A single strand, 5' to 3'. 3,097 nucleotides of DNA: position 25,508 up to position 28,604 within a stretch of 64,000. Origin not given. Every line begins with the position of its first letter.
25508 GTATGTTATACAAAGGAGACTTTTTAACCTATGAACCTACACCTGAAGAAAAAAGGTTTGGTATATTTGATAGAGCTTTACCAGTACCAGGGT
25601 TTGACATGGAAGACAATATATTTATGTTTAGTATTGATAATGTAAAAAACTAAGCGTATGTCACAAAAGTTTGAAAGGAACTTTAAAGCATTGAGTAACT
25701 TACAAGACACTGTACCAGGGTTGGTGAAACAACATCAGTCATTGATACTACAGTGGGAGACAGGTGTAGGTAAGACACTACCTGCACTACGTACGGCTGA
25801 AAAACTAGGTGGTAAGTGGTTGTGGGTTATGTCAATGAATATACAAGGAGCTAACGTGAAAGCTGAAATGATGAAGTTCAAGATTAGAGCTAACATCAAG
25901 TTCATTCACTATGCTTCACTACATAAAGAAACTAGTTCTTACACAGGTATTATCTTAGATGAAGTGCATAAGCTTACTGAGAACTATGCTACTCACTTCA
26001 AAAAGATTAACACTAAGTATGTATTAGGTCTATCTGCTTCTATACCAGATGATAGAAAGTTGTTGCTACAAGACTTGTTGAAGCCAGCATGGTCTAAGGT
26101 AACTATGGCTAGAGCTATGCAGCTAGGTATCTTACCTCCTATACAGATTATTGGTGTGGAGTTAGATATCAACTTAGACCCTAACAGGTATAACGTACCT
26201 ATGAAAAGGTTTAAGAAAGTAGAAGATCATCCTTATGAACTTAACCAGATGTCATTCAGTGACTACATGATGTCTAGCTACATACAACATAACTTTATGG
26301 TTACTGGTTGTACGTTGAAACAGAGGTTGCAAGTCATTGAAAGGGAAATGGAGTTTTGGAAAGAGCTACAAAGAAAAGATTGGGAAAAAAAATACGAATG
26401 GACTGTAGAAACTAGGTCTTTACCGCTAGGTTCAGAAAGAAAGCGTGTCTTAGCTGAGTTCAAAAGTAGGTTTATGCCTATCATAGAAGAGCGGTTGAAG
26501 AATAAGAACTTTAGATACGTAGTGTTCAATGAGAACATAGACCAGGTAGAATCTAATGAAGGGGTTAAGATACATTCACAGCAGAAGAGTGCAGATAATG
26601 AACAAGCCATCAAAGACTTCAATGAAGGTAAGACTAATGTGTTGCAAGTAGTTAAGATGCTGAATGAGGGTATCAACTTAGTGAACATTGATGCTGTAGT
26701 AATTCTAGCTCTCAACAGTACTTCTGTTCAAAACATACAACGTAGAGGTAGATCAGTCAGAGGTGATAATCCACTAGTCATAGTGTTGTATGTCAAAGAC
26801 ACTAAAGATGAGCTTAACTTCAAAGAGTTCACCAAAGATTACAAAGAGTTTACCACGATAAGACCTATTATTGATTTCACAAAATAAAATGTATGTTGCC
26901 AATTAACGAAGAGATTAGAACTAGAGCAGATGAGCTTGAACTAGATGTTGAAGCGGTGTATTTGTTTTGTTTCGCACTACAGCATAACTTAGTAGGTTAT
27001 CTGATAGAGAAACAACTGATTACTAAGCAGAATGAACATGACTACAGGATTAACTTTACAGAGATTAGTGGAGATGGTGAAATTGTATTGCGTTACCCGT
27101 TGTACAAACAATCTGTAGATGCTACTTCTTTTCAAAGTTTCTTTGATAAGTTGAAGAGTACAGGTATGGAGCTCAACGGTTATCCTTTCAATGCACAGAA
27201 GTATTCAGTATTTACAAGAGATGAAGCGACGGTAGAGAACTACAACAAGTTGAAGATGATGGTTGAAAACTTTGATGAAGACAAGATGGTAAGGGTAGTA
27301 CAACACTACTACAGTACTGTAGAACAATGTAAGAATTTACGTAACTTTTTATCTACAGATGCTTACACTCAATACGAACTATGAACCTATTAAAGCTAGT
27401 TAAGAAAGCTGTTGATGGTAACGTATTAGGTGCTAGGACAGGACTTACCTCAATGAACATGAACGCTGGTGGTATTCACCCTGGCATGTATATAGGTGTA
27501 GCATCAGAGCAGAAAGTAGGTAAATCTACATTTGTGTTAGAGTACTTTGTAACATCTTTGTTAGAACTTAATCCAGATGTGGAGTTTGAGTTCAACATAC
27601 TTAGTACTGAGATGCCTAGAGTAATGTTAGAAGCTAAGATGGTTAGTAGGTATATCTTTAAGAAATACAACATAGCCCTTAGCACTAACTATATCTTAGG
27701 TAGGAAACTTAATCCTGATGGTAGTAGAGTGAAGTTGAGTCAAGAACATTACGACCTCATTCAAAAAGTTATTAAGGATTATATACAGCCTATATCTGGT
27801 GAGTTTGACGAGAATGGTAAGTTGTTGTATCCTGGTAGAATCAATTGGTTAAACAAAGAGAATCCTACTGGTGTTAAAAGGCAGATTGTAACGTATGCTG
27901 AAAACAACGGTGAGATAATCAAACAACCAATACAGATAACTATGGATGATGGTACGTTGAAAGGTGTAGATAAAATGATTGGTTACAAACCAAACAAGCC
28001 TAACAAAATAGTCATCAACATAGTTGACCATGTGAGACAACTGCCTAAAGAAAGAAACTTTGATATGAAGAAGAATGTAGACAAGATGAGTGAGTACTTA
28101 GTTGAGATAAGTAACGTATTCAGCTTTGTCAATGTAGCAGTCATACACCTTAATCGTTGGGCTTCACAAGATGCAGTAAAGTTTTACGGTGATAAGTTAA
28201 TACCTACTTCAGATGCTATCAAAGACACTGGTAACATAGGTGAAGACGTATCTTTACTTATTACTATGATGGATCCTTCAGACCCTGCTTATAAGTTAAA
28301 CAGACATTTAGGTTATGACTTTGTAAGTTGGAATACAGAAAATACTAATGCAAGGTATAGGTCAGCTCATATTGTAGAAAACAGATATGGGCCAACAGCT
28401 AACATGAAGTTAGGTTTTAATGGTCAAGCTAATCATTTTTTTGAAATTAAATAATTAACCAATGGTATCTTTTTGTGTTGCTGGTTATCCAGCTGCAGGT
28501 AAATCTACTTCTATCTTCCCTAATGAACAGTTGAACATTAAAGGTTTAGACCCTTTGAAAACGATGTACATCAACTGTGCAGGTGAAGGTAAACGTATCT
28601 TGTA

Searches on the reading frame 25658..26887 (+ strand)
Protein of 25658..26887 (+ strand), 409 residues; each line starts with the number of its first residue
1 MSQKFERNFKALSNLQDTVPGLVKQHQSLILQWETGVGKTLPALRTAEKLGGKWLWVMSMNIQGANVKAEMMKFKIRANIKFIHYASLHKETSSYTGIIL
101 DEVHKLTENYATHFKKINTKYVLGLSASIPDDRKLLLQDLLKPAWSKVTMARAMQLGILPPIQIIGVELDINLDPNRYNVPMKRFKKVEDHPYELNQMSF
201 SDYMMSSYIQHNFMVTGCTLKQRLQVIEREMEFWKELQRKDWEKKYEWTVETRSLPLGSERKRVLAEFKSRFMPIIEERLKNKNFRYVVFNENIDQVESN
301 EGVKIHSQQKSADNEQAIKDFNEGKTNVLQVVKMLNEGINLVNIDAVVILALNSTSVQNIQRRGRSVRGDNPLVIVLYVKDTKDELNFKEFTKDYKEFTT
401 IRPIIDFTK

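Call 12: search_protein_families(library=pfam, proteins=[window:25658-26887:+], max_evalue=0.01)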
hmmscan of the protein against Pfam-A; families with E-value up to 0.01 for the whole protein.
window:25658-26887:+ (409 aa): 3 families
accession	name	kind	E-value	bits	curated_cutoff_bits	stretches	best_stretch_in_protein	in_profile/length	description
PF00271.37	Helicase_C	-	7.3e-13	49.2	23.5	1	287-368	18-108/110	Helicase conserved C-terminal domain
PF00270.35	DEAD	-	7.9e-06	26.1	26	0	62-132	80-163/167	DEAD/DEAH box helicase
PF04851.21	ResIII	-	8.9e-06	26.2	22.5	1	75-129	97-162/164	Type III restriction enzyme, res subunit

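Call 13: search_protein_families(library=phrogs, proteins=[window:25658-26887:+], max_evalue=0.001)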
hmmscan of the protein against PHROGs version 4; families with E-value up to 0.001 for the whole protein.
window:25658-26887:+ (409 aa): 4 families
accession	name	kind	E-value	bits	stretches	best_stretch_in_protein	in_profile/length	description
phrog_16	-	DNA, RNA and nucleotide metabolism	6.2e-20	72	1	24-377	288-596/986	DNA helicase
phrog_62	-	DNA, RNA and nucleotide metabolism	6.2e-09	34.9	1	26-127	709-847/1881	DNA helicase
phrog_9690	-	DNA, RNA and nucleotide metabolism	1.7e-08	34.8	1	297-372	183-259/306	DNA helicase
phrog_168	-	DNA, RNA and nucleotide metabolism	4.6e-05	24.2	1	17-121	31-127/314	clamp loader of DNA polymerase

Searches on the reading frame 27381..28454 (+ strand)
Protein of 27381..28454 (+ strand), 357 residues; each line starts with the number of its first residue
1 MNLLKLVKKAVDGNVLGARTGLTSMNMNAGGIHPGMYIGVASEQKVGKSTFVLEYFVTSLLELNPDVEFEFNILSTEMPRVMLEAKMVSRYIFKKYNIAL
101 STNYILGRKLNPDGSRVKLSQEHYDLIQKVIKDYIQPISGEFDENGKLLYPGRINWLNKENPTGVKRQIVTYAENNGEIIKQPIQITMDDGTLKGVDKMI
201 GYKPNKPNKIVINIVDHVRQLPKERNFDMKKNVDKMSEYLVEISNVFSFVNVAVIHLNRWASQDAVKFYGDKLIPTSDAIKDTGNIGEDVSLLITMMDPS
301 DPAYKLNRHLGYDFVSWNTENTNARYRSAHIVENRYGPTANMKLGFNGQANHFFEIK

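Call 12: search_protein_families(library=pfam, proteins=[window:27381-28454:+], max_evalue=0.01)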
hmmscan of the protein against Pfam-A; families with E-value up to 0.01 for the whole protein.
window:27381-28454:+ (357 aa): 1 family
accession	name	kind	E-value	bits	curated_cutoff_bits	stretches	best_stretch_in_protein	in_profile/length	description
PF03796.21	DnaB_C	-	6.7e-11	42.5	27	2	205-353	125-253/255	DnaB-like helicase C terminal domain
